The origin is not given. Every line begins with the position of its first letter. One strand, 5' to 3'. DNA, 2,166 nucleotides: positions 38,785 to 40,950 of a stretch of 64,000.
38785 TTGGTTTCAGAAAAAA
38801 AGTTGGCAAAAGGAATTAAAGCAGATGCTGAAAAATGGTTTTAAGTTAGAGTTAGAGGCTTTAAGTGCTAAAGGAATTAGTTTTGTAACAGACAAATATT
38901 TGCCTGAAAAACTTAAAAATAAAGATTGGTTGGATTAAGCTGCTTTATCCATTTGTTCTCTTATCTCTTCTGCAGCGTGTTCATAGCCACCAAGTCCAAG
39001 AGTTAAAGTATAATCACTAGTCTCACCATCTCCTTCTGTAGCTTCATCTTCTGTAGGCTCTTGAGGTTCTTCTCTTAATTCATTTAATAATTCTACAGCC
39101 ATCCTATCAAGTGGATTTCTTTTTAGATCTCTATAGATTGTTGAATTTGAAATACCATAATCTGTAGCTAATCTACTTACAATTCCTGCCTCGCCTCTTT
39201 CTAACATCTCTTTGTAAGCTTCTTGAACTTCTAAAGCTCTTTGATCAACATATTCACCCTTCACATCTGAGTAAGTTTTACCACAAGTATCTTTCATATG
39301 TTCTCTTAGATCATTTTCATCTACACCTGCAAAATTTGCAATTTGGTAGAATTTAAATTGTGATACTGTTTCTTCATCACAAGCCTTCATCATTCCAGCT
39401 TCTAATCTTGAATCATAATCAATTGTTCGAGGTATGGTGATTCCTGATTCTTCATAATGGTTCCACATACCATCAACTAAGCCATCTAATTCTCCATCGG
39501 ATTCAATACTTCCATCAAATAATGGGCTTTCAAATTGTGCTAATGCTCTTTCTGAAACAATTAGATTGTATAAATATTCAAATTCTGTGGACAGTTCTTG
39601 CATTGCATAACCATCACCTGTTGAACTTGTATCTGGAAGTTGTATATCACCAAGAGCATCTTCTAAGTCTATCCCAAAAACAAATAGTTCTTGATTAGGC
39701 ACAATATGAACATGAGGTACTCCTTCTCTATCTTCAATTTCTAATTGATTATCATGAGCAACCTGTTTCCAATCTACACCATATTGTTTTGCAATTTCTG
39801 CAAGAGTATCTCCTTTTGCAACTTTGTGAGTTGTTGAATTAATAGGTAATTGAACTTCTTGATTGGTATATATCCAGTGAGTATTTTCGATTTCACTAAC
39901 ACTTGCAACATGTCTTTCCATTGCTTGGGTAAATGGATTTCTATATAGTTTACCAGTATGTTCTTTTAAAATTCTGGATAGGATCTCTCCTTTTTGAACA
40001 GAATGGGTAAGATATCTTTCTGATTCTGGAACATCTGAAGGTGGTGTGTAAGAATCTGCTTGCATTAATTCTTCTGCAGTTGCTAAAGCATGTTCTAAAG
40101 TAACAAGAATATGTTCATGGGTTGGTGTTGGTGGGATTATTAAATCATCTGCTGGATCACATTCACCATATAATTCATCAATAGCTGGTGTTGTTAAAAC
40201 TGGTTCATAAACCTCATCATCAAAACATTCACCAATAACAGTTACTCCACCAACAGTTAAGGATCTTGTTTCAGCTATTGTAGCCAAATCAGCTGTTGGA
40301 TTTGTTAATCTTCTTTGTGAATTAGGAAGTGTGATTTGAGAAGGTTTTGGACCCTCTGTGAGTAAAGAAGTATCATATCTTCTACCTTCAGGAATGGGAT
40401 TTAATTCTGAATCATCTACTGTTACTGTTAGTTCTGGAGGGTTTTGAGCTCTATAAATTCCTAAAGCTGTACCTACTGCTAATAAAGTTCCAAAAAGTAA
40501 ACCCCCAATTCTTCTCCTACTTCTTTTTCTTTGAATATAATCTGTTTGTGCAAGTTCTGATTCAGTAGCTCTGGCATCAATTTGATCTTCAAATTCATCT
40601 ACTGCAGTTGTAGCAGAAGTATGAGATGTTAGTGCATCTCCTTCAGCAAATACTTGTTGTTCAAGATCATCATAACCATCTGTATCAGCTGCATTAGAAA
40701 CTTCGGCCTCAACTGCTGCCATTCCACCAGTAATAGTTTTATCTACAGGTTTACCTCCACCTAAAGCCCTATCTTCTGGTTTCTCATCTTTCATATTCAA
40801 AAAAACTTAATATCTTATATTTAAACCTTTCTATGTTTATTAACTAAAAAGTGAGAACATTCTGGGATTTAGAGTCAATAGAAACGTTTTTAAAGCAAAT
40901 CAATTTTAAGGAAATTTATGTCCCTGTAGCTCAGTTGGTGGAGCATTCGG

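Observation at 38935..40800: LysM-domain surface protein with an IS30-like HTH-like motif in an archaeon, next to a tRNA pair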

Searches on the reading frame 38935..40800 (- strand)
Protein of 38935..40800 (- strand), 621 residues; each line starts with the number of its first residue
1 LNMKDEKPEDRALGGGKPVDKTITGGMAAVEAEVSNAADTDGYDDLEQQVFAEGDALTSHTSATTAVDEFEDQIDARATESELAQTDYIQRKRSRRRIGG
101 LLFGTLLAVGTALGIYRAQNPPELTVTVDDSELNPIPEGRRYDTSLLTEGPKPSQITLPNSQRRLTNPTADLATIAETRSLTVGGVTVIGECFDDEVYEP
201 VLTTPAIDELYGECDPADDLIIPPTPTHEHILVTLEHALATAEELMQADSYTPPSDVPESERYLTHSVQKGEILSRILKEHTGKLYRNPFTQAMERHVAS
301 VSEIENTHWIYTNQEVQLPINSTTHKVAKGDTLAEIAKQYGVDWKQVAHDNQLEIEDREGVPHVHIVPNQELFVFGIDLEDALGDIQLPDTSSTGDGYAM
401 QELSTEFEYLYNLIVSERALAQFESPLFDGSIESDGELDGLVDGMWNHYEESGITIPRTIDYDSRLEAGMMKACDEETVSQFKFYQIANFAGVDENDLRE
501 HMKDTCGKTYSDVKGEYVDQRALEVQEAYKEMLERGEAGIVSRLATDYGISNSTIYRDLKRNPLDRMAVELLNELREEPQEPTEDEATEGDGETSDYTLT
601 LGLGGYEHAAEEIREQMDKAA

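Call 4: search_protein_families(library=pfam, proteins=[window:38935-40800:-], max_evalue=10)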
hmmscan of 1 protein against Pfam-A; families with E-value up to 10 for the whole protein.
window:38935-40800:- (621 aa): 12 families
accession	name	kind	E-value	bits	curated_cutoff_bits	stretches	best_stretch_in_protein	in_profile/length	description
PF01476.26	LysM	-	6.6e-10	39.2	20.9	1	325-353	1-29/43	LysM domain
PF12116.14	SpoIIID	-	0.0064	17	27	1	516-575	2-55/82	Stage III sporulation protein D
PF13518.12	HTH_28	-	0.007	16.9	25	1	327-348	9-30/52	Helix-turn-helix domain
PF13384.12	HTH_23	-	0.0092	16.2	24.6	1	327-347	14-34/50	Homeodomain-like domain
PF23473.1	LysM3_LYK4_5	-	0.0095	16.4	29.3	1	325-354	5-34/48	LYK4/5 LysM3 domain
PF05225.22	HTH_psq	-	0.036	14.2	20.4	1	541-562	19-40/45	helix-turn-helix, Psq domain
PF13551.12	HTH_29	-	0.046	14.3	28.1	0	327-348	8-30/64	Winged helix-turn helix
PF13542.12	HTH_Tnp_ISL3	-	0.065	13.1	27.4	1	328-347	25-43/51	Helix-turn-helix domain of transposase family ISL3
PF08279.18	HTH_11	-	0.075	13.4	25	1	542-560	19-37/55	HTH domain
PF02796.21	HTH_7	-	0.14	12.8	23.8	1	529-557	11-40/45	Helix-turn-helix domain of resolvase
PF15054.11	DUF4535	-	0.16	12.1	28.3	1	107-120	5-18/45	Domain of unknown function (DUF4535)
PF13510.11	Fer2_4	-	0.22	12.1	22.8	1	314-346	2-34/82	2Fe-2S iron-sulfur cluster binding domain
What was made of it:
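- On LysM domain (Pfam PF01476): 39.2 bits against 20.9, E 6.6e-10 (call 4).
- On IS30-family transposase: No hit at E<=10 in this protein (call 4).
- Checked: LysM: Pfam PF01476, E 6.6e-10, 39.2 bits against a gathering score of 20.9 (call 4). HTH-like motif, V539-N560: in this protein there are only sub-threshold generic HTH hits (SpoIIID E 0.006, HTH_psq 0.036, HTH_11, HTH_7) and no HTH_38 hit (call 4).
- LysM is above the Pfam threshold (call 4). There is no DDE or integrase domain (call 4).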

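Call 5: search_protein_families(library=ncbifam, proteins=[window:38935-40800:-], max_evalue=10)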
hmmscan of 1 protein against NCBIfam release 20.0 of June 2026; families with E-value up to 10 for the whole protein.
window:38935-40800:- (621 aa): 12 families
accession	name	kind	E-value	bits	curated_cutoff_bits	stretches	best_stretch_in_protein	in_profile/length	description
TIGR02899.1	spore_safA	subfamily_domain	0.00059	19.7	67.85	1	327-351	1-25/44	SafA/ExsA family spore coat assembly protein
NF008050.0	PRK10783.1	equivalog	0.0019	16.6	508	1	315-352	395-432/457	murein transglycosylase D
NF010723.1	PRK14125.1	equivalog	0.0034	17.3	60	1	318-345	28-55/87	cell division suppressor protein YneA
NF008399.0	PRK11198.1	equivalog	0.0043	17.5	134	1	303-340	75-113/149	peptidoglycan-binding protein LysM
NF050804.1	CellDivDipMCaul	equivalog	0.0076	15.1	900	1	303-354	338-390/634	cell division endopeptidase DipM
TIGR02844.1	spore_III_D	equivalog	0.01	16.2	111.5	1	517-576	3-56/80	sporulation transcriptional regulator SpoIIID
NF042931.1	SAG1386_EF1546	equivalog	0.019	15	80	1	321-354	108-141/158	SAG1386/EF1546 family surface-associated protein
NF047755.1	LIC_10271_M23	exception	0.038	13.8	180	1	321-352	23-54/207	LIC_10271 family cell wall hydrolase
NF049902.1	FTL_1293_fam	exception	0.1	12.7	170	1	524-557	10-41/150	FTL_1293 family small RNA FtrC-regulated protein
NF052398.1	Agg_Promo_Fact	equivalog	0.11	12.6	170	2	323-354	29-60/202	aggregation-promoting factor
NF047931.1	antiphage_GapS1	subfamily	0.11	11.3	320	1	272-308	242-278/455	GapS1 family protein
NF008652.0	PRK11649.1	equivalog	0.15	10.7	341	1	322-349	95-122/439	murein DD-endopeptidase MepM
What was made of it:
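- Checked: Residues are in 619-aa numbering; calls 4 and 5 used 621-aa numbering, which is +2.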

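Call 7: find_homologous_proteins(query=window:38935-40800:-, max_evalue=0.001)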
Query window:38935-40800:- (621 aa): 2 proteins with E <= 0.001 among 8000 candidates.
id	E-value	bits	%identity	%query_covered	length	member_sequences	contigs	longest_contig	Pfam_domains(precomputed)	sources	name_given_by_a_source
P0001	0.0e+0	1387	100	100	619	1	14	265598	PF01476.27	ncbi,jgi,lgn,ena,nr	ncbi:LysM peptidoglycan-binding domain-containing protein [archaeon]|jgi:hypothetical protein|nr:Lys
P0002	1.5e-281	953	71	100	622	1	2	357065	PF01476.27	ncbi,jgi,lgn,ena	-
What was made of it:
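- Checked: Public gene calls use the ATG two codons downstream, giving 619 aa (P0001, call 7).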

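Call 10: find_encoding_contigs(protein=P0002, flank=10000, max_places=4)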
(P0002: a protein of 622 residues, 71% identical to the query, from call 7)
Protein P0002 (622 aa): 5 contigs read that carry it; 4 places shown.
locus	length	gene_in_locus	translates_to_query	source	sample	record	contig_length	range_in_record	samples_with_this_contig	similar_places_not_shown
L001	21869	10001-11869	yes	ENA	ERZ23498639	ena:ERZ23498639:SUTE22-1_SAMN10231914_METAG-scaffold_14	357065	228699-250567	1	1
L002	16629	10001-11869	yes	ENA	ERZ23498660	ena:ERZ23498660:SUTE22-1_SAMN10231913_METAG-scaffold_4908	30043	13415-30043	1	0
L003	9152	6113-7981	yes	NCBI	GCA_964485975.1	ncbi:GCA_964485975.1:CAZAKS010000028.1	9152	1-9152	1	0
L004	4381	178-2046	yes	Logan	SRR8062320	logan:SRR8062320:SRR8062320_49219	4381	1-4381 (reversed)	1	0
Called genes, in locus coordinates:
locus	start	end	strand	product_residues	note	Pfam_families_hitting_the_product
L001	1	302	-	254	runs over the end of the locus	PF07650:KH_2, PF00189:Ribosomal_S3_C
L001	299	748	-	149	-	PF00237:Ribosomal_L22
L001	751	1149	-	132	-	PF00203:Ribosomal_S19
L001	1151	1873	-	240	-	PF00181:Ribosomal_L2_N (weak), PF03947:Ribosomal_L2_C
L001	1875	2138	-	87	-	PF00276:Ribosomal_L23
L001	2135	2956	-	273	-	PF00573:Ribosomal_L4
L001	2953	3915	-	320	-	PF00297:Ribosomal_L3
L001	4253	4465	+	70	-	PF00125:Histone, PF15511:CENP-T_C (weak), PF00808:CBFD_NFYB_HMF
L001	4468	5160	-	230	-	-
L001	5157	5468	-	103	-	-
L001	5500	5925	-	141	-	-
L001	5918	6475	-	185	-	-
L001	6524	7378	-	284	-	PF01041:DegT_DnrJ_EryC1, PF27296:MJ1341_C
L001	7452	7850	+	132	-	-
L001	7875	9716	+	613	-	PF00133:tRNA-synt_1, PF01406:tRNA-synt_1e (faint), PF01921:tRNA-synt_1f (faint), PF09334:tRNA-synt_1g, PF00133:tRNA-synt_1, PF19303:Anticodon_3, PF08264:Anticodon_1, PF01588:tRNA_bind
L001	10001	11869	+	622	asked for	PF01476:LysM (weak)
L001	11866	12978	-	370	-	PF04406:TP6A_N, PF20768:Topo_VI_alpha (weak), PF21180:TOP6A-Spo11_Toprim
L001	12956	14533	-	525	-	PF02518:HATPase_c, PF13589:HATPase_c_3, PF09239:Topo-VIb_trans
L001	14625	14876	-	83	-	-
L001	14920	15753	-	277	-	-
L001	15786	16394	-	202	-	PF01636:APH (weak), PF03109:ABC1, PF01163:RIO1, PF06293:Kdo (weak), PF07714:PK_Tyr_Ser-Thr (weak), PF00069:Pkinase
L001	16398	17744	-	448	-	PF02881:SRP54_N, PF00448:SRP54, PF01656:CbiA (faint), PF02978:SRP_SPB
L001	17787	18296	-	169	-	-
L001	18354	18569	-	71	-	PF05154:TM2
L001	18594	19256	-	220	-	PF13197:DUF4013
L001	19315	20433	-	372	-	PF02881:SRP54_N (weak), PF13604:AAA_30 (weak), PF00448:SRP54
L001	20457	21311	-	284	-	PF01142:TruD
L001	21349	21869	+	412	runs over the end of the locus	PF01676:Metalloenzyme, PF10143:PhosphMutase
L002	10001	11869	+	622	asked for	PF01476:LysM (weak)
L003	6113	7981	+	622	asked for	PF01476:LysM (weak)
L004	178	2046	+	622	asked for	PF01476:LysM (weak)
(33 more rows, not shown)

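Call 14: find_encoding_contigs(protein=P0001, flank=1000, max_places=10)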
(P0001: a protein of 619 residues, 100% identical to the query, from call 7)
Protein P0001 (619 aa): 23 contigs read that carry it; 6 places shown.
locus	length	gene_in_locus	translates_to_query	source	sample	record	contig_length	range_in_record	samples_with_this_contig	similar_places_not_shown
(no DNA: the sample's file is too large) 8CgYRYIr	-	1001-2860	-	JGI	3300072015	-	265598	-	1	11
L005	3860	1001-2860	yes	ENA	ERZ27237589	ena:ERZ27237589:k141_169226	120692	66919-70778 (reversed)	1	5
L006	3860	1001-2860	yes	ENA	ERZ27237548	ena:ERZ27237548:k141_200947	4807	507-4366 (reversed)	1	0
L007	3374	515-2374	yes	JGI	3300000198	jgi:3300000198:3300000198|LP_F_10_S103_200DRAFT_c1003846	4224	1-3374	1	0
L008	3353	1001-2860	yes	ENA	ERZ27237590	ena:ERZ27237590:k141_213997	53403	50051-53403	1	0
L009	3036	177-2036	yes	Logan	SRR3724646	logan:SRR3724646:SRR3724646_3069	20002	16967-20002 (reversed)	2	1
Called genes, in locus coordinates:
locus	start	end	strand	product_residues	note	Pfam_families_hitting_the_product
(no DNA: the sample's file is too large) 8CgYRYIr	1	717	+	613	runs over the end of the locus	PF00133:tRNA-synt_1, PF01406:tRNA-synt_1e (faint), PF01921:tRNA-synt_1f (faint), PF09334:tRNA-synt_1g, PF00133:tRNA-synt_1, PF19303:Anticodon_3, PF08264:Anticodon_1, PF01588:tRNA_bind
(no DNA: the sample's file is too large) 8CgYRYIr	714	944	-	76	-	-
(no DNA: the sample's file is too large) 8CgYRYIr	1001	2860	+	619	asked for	PF01476:LysM (weak)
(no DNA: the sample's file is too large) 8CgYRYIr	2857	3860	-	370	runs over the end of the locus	PF04406:TP6A_N, PF20768:Topo_VI_alpha, PF21180:TOP6A-Spo11_Toprim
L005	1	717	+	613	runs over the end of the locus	PF00133:tRNA-synt_1, PF01406:tRNA-synt_1e (faint), PF01921:tRNA-synt_1f (faint), PF09334:tRNA-synt_1g, PF00133:tRNA-synt_1, PF19303:Anticodon_3, PF08264:Anticodon_1, PF01588:tRNA_bind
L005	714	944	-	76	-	-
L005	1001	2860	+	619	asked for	PF01476:LysM (weak)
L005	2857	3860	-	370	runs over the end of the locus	PF04406:TP6A_N, PF20768:Topo_VI_alpha, PF21180:TOP6A-Spo11_Toprim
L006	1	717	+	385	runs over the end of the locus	?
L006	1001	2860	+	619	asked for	PF01476:LysM (weak)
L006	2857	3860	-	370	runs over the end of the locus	PF04406:TP6A_N, PF20768:Topo_VI_alpha, PF21180:TOP6A-Spo11_Toprim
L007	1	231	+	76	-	?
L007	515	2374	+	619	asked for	PF01476:LysM (weak)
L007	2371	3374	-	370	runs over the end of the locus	PF04406:TP6A_N, PF20768:Topo_VI_alpha, PF21180:TOP6A-Spo11_Toprim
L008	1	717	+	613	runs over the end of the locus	PF00133:tRNA-synt_1, PF01406:tRNA-synt_1e (faint), PF01921:tRNA-synt_1f (faint), PF09334:tRNA-synt_1g, PF00133:tRNA-synt_1, PF19303:Anticodon_3, PF08264:Anticodon_1, PF01588:tRNA_bind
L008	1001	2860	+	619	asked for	PF01476:LysM (weak)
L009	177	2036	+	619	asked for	PF01476:LysM (weak)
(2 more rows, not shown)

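Call 15: list_cluster_members(proteins=[P0001, P0002])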
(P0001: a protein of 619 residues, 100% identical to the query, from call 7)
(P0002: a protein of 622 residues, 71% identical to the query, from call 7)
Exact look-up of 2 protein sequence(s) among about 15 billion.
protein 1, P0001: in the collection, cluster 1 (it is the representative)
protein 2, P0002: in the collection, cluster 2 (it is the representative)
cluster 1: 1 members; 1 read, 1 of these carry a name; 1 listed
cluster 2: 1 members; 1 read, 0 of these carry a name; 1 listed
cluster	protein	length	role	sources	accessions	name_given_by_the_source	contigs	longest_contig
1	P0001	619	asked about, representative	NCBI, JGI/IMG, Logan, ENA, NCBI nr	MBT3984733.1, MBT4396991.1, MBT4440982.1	LysM peptidoglycan-binding domain-containing protein [archaeon] | hypothetical protein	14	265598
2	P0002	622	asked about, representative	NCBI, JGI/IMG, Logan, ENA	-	-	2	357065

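Call 18: search_solved_structures(query=A1, max_evalue=10, show_alignments=3)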
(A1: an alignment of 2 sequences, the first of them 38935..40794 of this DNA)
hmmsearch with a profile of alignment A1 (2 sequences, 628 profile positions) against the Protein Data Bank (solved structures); distinct sequences matched with E-value up to 10: 12.
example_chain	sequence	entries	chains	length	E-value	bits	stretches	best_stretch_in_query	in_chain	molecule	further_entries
4uz2_A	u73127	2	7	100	0.0038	18.5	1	316-352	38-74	CELL WALL-BINDING ENDOPEPTIDASE-RELATED PROTEIN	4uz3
4s3k_A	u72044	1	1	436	0.0041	18.4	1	307-361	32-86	Spore germination protein YaaH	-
8i2e_B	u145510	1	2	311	0.0059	17.9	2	328-353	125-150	Probable peptidoglycan endopeptidase LytE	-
1e0g_A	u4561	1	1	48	0.0096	17.2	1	328-357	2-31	Membrane-bound lytic murein transglycosylase D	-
4xcm_A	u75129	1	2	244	0.062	14.5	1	316-351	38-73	Cell wall-binding endopeptidase-related protein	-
2djp_A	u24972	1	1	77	0.34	12.1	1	330-364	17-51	Hypothetical protein SB145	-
2mkx_A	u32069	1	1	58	0.41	11.8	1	328-351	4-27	Autolysin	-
5c8o_A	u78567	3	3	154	0.56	11.4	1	327-363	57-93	MoCVNH3 variant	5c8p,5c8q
2v8a_B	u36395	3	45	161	0.7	11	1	515-567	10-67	ALLOPHYCOCYANIN BETA CHAIN | Allophycocyanin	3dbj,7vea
9hvw_D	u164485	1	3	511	0.73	11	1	318-360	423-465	Fusion glycoprotein F1,Probable N-acetylmuramidase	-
3fwc_B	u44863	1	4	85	0.93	10.6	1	270-332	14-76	Nuclear mRNA export protein SAC3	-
2l9y_A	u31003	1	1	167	1.3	10.2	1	329-365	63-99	CVNH-LysM lectin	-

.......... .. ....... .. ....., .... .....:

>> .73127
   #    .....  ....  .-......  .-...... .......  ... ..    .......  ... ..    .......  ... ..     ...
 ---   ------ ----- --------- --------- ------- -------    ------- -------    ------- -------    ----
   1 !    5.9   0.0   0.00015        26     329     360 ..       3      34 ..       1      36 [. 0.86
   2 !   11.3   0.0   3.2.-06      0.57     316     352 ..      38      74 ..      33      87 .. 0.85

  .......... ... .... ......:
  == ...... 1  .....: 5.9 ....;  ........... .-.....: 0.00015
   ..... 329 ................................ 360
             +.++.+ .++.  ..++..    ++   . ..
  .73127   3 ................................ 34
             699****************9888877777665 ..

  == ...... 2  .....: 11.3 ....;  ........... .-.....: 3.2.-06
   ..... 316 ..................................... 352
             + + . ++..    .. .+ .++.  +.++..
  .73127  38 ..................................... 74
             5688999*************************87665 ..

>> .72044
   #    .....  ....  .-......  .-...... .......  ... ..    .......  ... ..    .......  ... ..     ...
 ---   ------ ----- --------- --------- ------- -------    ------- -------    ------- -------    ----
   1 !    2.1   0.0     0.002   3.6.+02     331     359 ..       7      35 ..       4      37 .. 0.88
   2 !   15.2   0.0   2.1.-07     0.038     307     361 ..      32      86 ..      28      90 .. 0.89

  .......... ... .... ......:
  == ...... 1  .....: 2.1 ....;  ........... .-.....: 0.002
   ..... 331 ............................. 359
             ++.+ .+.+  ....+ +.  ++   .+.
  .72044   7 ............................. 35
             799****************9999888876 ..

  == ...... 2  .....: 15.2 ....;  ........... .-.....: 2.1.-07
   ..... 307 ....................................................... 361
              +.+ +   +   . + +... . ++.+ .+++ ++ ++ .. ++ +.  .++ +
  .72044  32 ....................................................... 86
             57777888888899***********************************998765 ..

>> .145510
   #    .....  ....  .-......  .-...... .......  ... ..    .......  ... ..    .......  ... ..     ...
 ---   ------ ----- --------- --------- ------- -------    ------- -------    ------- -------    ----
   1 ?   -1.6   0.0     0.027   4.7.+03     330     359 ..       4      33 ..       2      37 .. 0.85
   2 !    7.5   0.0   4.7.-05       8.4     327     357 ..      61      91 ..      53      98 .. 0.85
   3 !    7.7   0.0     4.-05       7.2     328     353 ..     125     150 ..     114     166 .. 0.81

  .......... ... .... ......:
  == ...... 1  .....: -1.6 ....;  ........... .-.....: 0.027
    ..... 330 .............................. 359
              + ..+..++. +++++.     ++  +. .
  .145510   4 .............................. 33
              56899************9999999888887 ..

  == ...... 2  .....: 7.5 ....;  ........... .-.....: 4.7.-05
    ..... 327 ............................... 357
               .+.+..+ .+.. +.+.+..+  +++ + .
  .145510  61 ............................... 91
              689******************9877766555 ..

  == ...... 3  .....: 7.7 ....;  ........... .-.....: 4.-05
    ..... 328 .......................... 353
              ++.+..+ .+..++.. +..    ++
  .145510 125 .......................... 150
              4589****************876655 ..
